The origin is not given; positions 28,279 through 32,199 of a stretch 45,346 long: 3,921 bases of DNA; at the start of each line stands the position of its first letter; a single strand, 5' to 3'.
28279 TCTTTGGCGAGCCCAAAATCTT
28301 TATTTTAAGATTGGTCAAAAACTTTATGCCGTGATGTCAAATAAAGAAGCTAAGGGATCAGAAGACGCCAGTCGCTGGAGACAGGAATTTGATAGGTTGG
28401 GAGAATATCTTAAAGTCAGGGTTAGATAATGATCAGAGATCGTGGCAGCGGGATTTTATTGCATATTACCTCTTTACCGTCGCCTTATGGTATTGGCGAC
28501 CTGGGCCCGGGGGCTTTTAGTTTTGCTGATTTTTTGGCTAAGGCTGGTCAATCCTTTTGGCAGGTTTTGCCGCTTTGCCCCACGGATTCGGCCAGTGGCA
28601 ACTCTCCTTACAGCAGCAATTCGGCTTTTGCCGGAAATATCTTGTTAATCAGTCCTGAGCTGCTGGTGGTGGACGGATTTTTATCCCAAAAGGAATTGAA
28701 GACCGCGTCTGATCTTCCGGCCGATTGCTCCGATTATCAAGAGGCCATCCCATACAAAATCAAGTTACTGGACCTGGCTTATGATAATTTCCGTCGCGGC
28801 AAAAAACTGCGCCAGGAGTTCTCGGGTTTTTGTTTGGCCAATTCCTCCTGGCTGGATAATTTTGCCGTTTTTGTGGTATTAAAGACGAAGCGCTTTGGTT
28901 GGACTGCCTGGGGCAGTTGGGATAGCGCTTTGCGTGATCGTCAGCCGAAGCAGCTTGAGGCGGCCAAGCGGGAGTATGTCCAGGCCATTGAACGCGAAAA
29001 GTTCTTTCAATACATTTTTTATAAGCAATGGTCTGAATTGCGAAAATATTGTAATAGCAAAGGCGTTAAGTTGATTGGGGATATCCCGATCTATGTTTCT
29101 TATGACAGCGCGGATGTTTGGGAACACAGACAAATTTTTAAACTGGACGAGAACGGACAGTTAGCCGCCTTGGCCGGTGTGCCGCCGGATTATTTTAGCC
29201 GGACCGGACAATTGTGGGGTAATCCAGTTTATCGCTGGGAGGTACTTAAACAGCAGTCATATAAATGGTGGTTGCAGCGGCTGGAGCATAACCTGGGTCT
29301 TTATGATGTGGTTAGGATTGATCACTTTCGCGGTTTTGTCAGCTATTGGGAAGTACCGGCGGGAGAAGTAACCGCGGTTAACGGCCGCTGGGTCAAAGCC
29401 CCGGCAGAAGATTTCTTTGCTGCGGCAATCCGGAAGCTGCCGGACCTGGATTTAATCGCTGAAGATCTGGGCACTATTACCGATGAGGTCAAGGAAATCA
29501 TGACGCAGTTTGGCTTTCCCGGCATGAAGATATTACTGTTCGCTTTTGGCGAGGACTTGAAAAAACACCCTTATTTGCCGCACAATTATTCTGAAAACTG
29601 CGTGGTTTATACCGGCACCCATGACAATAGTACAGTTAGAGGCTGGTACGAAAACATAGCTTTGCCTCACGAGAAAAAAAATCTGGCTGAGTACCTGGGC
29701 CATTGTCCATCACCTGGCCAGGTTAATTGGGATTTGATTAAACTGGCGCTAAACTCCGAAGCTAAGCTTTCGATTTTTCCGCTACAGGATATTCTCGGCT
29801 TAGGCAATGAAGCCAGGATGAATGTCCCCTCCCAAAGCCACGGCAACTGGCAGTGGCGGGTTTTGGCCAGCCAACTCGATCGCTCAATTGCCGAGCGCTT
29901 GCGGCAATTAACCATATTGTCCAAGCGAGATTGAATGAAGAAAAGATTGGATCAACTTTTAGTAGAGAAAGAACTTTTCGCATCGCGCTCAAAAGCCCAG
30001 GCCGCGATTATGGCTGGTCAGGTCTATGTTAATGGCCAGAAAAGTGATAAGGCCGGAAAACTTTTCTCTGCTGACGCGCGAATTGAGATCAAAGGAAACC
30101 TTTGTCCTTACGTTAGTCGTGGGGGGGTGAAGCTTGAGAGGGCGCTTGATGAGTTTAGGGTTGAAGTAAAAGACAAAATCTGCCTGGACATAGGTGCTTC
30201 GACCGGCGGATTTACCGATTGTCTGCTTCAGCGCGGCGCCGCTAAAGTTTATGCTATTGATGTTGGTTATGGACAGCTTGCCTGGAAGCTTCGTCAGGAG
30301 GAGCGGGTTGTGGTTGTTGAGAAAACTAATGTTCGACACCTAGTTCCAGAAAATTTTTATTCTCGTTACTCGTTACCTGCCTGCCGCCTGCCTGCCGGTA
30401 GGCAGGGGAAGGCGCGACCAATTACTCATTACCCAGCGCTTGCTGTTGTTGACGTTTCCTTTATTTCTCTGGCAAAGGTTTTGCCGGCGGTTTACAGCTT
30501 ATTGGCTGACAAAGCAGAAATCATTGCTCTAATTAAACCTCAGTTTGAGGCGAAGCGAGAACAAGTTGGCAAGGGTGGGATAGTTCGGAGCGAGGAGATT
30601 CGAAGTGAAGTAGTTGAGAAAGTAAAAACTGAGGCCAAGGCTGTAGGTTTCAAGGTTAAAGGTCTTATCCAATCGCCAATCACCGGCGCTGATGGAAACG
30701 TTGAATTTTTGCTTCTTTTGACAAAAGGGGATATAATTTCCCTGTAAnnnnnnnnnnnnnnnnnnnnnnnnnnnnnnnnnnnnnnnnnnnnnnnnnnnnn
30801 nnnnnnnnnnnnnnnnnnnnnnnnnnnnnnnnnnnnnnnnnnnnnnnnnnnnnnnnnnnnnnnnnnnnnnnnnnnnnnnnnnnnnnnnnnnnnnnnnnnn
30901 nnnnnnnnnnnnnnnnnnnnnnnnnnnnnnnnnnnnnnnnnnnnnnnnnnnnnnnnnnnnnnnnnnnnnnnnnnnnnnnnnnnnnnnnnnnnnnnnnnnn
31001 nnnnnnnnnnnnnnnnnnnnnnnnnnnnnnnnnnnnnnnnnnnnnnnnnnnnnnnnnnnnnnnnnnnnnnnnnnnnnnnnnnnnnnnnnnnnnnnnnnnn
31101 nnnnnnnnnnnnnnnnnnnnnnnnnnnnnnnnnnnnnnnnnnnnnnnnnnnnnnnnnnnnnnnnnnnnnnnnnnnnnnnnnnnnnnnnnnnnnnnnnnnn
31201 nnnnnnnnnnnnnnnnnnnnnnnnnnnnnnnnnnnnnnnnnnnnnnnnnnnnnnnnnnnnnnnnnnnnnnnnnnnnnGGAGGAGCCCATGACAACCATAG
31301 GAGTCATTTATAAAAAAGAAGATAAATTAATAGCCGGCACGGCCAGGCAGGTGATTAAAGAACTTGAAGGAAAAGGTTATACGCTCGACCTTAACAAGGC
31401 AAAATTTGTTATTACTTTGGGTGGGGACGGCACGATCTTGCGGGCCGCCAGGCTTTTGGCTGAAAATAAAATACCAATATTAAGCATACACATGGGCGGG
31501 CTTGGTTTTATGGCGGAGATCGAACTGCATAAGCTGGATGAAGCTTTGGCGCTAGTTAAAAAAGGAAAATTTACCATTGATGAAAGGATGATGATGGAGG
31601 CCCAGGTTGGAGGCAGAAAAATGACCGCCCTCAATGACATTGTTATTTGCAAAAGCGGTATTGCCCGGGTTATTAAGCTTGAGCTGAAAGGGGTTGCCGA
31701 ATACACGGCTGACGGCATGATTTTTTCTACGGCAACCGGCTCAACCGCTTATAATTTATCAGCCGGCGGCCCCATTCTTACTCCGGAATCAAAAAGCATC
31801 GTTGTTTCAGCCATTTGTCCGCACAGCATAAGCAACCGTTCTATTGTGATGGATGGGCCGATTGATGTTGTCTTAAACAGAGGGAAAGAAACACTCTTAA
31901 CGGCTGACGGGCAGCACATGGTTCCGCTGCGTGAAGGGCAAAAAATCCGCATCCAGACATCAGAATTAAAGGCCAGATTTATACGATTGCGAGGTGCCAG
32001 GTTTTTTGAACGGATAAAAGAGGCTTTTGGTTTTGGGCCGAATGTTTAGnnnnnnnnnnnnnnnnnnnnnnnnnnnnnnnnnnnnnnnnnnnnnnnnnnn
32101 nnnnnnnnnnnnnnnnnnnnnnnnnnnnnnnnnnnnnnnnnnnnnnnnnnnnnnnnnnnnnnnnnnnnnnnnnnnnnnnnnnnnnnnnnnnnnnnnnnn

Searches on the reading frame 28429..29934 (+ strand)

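Call 75: search_protein_families(library=pfam, proteins=[window:28429-29934:+], max_evalue=0.001)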
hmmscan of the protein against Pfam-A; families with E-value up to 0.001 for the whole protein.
window:28429-29934:+ (501 aa): 1 family
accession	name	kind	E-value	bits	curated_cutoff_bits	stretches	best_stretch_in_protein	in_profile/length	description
PF02446.23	Glyco_hydro_77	-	3.2e-177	590.5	25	1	11-483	1-464/465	4-alpha-glucanotransferase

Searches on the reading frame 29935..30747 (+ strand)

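Call 75: search_protein_families(library=pfam, proteins=[window:29935-30747:+], max_evalue=0.001)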
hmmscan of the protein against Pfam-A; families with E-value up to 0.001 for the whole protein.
window:29935-30747:+ (270 aa): 3 families
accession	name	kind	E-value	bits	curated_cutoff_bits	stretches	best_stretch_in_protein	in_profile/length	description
PF01728.25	FtsJ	-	8.1e-46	156.6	24.1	1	59-262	1-179/181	FtsJ-like methyltransferase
PF01479.30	S4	-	2.2e-10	40.5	22.8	1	4-45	2-43/48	S4 domain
PF22421.1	SYY_C-terminal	-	1.3e-05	25.5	27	1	3-51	19-67/83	Tyrosine--tRNA ligase SYY-like C-terminal domain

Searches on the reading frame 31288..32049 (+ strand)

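Call 75: search_protein_families(library=pfam, proteins=[window:31288-32049:+], max_evalue=0.001)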
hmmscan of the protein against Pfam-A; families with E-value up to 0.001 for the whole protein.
window:31288-32049:+ (253 aa): 2 families
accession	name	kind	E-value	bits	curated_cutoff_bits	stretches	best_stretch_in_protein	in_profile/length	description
PF20143.4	NAD_kinase_C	-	6.4e-26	91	23.7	1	119-234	5-126/126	ATP-NAD kinase C-terminal domain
PF01513.26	NAD_kinase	-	1.4e-16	61.5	25.5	1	31-94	66-129/130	ATP-NAD kinase N-terminal domain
